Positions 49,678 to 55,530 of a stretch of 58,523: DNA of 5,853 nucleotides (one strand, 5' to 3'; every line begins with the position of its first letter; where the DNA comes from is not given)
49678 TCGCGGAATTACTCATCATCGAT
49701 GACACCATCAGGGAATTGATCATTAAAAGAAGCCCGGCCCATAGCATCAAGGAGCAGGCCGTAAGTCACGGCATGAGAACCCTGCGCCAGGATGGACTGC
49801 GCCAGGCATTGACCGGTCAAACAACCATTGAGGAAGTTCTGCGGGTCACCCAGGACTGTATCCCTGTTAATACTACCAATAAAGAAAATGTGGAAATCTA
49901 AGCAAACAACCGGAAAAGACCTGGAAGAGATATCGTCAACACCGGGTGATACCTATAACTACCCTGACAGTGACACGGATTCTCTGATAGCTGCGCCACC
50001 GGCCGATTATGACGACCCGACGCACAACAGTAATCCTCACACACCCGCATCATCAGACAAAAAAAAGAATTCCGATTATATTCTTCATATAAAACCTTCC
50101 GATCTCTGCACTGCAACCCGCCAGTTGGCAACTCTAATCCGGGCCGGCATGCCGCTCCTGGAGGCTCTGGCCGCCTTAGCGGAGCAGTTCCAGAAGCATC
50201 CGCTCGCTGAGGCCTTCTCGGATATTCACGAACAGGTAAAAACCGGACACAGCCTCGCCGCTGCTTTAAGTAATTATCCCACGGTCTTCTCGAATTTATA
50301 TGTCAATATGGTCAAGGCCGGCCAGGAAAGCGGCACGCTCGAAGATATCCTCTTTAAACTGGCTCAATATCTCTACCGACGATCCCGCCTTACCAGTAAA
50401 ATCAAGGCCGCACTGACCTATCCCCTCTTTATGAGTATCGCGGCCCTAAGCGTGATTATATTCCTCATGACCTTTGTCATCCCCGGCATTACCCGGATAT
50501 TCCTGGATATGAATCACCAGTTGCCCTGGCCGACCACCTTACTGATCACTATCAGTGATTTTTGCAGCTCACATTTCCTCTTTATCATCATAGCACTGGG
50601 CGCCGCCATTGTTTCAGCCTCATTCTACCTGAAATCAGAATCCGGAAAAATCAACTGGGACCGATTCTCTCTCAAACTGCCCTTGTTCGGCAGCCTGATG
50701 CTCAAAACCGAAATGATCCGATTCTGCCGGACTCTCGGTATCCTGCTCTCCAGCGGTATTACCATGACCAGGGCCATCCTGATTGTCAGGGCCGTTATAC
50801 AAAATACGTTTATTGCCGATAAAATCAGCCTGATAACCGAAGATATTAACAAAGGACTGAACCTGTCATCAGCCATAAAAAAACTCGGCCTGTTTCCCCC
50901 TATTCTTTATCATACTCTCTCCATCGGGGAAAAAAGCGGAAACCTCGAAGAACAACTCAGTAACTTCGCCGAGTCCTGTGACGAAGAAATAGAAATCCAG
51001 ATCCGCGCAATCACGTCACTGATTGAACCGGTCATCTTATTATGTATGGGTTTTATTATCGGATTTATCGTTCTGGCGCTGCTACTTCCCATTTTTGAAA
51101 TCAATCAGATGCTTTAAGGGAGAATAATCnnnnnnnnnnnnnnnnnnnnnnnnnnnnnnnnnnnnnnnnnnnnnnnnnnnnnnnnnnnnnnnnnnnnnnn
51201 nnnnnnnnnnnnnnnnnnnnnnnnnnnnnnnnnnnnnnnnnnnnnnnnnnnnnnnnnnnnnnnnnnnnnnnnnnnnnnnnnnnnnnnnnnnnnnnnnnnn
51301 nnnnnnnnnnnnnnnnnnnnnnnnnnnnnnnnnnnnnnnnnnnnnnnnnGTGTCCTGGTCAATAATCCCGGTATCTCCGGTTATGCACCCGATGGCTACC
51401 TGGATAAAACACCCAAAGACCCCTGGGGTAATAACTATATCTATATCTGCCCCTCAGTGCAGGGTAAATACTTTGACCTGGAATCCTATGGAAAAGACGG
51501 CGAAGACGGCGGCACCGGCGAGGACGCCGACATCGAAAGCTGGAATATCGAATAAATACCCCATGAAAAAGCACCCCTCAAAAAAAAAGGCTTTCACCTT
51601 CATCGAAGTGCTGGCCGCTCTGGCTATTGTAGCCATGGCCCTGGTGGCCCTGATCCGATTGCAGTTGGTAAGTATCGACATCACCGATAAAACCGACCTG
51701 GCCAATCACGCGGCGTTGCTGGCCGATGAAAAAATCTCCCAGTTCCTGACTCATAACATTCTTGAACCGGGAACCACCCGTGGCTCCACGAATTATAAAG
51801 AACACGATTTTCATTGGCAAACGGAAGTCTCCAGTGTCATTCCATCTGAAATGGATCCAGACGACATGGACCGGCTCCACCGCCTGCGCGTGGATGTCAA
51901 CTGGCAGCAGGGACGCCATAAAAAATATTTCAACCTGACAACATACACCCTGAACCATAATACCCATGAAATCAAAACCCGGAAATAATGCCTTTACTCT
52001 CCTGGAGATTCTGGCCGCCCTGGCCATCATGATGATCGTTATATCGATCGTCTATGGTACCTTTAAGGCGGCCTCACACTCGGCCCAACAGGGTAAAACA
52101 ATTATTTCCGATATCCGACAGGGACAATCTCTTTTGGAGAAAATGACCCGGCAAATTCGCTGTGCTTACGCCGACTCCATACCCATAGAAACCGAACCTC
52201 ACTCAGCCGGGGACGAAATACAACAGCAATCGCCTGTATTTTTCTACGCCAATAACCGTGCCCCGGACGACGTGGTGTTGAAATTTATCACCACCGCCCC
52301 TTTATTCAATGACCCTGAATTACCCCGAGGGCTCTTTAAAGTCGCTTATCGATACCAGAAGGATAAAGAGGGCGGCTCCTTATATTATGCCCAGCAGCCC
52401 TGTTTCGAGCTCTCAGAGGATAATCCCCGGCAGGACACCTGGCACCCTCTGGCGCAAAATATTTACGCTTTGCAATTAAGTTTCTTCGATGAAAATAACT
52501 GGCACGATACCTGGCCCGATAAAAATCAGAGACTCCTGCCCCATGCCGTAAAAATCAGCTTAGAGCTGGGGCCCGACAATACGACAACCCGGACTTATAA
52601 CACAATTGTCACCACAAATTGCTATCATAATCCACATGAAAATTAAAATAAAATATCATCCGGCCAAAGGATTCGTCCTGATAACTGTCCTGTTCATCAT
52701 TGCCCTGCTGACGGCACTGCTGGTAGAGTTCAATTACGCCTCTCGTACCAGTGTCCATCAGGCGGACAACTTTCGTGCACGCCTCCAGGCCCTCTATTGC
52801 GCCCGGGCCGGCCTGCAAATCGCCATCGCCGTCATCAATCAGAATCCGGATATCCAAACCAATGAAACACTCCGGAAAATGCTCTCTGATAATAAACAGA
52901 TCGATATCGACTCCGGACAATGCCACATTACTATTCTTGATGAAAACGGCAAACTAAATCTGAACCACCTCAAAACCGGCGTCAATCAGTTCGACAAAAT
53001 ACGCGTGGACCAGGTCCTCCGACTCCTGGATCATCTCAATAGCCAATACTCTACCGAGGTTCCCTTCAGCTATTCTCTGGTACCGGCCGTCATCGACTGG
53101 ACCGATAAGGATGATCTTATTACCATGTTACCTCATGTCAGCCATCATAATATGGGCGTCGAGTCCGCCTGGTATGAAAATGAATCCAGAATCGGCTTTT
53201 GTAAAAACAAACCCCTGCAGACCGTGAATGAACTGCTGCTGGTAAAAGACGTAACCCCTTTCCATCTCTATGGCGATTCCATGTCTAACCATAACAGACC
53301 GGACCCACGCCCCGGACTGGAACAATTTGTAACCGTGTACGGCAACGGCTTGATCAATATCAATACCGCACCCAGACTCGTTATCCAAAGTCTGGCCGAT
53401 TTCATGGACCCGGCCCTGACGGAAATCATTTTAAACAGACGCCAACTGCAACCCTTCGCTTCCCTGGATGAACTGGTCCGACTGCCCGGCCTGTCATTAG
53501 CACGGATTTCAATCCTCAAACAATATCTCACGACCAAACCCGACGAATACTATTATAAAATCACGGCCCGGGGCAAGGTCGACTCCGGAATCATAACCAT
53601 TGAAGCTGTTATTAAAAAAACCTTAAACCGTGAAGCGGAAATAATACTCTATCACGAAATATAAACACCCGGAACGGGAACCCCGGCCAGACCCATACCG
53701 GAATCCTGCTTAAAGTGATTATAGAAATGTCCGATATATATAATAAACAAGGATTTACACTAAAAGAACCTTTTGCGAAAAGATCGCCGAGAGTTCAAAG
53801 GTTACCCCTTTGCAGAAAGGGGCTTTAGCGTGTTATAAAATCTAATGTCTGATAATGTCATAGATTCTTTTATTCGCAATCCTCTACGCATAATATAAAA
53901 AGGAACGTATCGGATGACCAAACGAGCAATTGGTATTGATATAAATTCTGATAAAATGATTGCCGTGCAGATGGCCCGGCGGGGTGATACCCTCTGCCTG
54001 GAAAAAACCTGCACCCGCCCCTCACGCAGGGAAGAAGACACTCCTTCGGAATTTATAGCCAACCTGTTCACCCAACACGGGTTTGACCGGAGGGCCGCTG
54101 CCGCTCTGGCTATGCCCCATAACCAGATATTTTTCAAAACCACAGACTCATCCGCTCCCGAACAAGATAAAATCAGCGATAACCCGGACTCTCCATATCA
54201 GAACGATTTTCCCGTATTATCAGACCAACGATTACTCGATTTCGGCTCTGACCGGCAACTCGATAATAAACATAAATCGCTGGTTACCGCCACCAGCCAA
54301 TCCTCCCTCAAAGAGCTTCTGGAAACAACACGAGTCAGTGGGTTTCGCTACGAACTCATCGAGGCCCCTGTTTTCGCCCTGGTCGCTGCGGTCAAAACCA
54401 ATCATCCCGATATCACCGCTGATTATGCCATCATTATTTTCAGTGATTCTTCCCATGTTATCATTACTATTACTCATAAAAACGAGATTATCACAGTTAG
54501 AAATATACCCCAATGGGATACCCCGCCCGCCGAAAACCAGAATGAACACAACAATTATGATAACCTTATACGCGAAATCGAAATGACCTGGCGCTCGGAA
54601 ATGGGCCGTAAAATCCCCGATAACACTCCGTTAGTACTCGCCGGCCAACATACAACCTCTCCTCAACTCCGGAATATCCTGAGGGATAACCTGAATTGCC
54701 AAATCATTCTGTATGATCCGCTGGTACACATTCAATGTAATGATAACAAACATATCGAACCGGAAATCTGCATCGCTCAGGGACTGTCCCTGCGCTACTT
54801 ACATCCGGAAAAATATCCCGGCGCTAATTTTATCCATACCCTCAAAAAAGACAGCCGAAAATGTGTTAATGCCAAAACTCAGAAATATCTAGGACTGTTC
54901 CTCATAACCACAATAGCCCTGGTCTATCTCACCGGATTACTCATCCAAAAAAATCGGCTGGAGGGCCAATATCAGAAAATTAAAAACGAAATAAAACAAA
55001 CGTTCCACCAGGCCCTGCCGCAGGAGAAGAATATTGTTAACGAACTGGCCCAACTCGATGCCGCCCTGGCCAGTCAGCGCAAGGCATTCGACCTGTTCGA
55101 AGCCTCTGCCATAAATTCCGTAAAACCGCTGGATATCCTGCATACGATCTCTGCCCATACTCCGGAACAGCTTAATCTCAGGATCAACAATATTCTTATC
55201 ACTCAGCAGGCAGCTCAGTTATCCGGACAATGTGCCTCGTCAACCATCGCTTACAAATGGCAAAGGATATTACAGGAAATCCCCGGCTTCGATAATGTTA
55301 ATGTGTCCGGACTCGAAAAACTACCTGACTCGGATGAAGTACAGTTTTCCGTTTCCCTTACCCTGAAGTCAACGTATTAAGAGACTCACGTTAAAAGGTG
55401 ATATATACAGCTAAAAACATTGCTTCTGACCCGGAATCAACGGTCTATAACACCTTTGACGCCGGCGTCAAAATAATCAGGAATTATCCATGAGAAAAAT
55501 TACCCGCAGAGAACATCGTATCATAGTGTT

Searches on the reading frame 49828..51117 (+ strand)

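Call 21: search_protein_families(library=pfam, proteins=[window:49828-51117:+], max_evalue=0.001)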
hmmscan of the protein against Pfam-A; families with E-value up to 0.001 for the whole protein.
window:49828-51117:+ (429 aa): 1 family
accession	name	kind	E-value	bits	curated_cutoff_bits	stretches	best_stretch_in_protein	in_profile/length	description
PF00482.28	T2SSF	-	3.9e-63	211.4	25.2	2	97-219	2-125/125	Type II secretion system (T2SS), protein F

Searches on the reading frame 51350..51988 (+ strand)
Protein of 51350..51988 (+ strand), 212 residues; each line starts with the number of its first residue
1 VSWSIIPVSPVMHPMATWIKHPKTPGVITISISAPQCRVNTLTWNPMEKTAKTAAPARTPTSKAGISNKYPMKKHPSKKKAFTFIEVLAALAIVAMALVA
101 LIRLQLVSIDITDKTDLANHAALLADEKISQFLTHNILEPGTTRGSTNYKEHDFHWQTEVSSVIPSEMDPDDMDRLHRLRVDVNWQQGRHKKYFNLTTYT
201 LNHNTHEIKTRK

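Call 21: search_protein_families(library=pfam, proteins=[window:51350-51988:+], max_evalue=0.001)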
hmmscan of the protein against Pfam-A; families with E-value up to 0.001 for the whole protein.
window:51350-51988:+ (212 aa): 1 family
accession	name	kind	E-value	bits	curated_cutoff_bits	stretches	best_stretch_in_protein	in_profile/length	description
PF07963.17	N_methyl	-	5e-06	26.3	21.2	1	77-101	2-26/27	Prokaryotic N-terminal methylation motif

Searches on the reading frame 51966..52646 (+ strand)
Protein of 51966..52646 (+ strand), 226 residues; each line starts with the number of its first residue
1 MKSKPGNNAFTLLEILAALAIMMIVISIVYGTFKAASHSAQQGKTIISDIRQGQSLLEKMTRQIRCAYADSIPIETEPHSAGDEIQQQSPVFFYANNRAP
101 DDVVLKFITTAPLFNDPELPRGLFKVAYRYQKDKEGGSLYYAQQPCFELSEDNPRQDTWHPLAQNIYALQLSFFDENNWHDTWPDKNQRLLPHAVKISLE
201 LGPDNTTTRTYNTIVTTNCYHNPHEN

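Call 21: search_protein_families(library=pfam, proteins=[window:51966-52646:+], max_evalue=0.001)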
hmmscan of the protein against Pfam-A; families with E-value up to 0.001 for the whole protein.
window:51966-52646:+ (226 aa): 2 families
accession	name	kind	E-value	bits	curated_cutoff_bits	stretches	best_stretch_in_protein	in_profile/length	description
PF11612.13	T2SSJ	-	1.8e-11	44.9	28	1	83-202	15-131/140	Type II secretion system (T2SS), protein J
PF07963.17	N_methyl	-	1e-06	28.5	21.2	1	7-30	4-27/27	Prokaryotic N-terminal methylation motif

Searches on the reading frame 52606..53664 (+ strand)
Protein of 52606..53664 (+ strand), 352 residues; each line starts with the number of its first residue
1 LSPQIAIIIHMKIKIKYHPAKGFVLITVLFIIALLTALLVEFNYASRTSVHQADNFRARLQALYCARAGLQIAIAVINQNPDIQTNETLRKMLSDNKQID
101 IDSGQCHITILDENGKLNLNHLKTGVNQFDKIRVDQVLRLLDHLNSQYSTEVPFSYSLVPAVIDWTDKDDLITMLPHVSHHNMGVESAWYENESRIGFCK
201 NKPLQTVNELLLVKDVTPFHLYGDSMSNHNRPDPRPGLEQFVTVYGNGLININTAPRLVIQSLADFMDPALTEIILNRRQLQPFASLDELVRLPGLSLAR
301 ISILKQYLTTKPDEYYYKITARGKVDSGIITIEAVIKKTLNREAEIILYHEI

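Call 21: search_protein_families(library=pfam, proteins=[window:52606-53664:+], max_evalue=0.001)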
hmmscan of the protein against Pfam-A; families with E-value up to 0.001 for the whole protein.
window:52606-53664:+ (352 aa): 3 families
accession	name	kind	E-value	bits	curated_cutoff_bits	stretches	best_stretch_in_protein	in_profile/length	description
PF21687.3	T2SSK_1st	-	3.3e-10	41.1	26.2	1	115-218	1-92/107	Type II secretion system (T2SS), protein K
PF03934.19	T2SSK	-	2.5e-08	34.6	24.2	1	250-309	1-61/63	Type II secretion system (T2SS), protein K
PF12836.13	HHH_3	-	0.00019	21.9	27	0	249-308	5-64/65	Helix-hairpin-helix motif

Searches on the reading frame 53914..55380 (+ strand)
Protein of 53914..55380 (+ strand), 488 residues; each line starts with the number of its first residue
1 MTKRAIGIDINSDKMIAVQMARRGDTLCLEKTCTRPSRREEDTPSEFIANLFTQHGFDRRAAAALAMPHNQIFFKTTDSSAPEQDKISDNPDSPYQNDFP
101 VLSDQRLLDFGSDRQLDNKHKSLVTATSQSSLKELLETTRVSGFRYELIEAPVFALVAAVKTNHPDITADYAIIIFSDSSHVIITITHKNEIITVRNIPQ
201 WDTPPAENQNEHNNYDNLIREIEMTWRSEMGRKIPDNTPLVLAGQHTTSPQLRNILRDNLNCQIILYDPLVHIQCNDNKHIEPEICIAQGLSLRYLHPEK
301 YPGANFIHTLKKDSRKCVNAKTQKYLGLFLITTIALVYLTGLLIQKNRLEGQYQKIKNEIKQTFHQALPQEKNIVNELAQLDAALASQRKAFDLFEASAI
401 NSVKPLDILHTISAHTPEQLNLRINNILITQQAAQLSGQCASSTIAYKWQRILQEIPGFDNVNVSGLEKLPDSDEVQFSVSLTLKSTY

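Call 21: search_protein_families(library=pfam, proteins=[window:53914-55380:+], max_evalue=0.001)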
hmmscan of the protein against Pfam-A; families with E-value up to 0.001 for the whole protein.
window:53914-55380:+ (488 aa): 1 family
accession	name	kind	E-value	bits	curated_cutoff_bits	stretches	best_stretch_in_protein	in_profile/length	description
PF12693.12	GspL_C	-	0.00041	20.7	29.6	1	330-388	13-71/158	GspL periplasmic domain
